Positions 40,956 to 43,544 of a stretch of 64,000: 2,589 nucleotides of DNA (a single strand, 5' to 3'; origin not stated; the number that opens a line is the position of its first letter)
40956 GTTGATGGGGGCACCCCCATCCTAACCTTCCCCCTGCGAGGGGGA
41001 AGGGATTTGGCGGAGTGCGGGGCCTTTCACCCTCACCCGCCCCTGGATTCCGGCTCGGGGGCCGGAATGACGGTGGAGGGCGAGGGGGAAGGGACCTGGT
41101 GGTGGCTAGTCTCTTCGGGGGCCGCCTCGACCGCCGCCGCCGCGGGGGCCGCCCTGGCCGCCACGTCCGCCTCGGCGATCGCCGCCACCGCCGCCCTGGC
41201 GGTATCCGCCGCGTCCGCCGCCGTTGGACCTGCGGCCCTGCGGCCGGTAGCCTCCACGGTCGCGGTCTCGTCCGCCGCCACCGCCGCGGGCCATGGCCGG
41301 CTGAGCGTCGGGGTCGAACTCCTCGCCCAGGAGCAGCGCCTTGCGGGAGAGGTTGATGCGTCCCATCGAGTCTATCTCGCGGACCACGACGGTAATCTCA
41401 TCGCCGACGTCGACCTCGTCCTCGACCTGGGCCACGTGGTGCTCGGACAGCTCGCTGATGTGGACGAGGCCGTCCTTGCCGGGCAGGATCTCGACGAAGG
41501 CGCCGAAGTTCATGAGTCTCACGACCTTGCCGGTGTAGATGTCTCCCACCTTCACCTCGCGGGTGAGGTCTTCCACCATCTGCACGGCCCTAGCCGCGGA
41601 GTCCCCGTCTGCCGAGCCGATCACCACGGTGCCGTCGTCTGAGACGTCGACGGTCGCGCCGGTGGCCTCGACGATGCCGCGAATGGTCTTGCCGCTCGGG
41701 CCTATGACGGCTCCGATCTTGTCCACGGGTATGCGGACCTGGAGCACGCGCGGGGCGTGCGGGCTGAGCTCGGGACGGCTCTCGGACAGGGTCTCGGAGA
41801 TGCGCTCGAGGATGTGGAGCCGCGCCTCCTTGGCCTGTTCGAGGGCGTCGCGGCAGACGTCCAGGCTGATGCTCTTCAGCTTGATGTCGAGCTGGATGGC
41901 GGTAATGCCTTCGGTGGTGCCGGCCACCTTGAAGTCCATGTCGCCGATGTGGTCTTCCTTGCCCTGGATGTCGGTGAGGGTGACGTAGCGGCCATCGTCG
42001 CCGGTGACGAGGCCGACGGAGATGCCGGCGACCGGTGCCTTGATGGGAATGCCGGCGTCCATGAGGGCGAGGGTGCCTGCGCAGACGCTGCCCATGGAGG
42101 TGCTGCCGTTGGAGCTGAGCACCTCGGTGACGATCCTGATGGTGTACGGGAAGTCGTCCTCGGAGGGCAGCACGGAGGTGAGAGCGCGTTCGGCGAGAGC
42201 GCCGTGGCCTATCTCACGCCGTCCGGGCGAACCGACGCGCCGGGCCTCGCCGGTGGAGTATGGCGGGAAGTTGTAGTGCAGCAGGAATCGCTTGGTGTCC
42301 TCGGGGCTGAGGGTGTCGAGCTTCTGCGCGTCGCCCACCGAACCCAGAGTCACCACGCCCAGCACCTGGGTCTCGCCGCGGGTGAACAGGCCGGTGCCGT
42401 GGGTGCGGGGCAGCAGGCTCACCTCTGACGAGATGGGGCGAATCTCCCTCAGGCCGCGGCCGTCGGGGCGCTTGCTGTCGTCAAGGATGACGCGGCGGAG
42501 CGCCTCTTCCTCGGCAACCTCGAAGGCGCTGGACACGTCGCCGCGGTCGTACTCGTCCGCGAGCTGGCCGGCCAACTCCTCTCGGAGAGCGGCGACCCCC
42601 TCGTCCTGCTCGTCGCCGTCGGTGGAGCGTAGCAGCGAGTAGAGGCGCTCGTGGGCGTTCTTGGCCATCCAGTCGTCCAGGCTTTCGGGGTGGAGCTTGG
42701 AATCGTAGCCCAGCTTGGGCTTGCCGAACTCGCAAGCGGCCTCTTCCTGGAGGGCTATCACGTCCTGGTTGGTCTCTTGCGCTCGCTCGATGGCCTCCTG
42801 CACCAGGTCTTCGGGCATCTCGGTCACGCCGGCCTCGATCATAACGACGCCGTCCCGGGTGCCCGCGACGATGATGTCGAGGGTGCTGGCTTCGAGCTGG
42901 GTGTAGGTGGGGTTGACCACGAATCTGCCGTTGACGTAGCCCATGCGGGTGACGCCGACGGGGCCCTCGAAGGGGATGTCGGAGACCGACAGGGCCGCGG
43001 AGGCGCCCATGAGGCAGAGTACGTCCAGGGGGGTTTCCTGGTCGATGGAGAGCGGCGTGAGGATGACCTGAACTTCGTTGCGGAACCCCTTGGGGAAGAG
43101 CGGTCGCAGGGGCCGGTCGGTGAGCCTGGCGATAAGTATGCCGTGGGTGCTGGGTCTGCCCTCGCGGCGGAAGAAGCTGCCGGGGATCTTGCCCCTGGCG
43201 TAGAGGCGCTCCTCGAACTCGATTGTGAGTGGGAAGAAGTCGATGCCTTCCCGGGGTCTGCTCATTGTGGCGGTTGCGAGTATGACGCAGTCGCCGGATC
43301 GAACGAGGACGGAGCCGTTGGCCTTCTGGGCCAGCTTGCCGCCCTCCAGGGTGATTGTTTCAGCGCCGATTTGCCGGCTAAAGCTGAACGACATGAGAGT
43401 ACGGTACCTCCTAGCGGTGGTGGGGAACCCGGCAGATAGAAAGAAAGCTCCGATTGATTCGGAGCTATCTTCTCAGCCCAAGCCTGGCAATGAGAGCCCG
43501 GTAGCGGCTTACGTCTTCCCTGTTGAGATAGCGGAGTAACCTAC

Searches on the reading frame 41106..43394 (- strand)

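Call 81: search_protein_families(library=pfam, proteins=[window:41106-43394:-], max_evalue=0.001)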
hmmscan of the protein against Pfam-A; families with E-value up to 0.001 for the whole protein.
window:41106-43394:- (762 aa): 5 families
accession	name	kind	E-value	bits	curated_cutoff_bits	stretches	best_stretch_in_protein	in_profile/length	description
PF01138.27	RNase_PH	-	2.2e-54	183.8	25.5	2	317-450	1-130/130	3' exoribonuclease family, domain 1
PF03725.20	RNase_PH_C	-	9e-22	77.3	20.8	2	144-207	1-66/67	3' exoribonuclease family, domain 2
PF00575.29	S1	-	3e-19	69.6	22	1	614-685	2-74/74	S1 RNA binding domain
PF00013.35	KH_1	-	2.2e-11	43.8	21.5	1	551-609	2-66/66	KH domain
PF03726.19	PNPase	-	6.1e-06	27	24.6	1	243-313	6-80/81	Polyribonucleotide nucleotidyltransferase, RNA binding domain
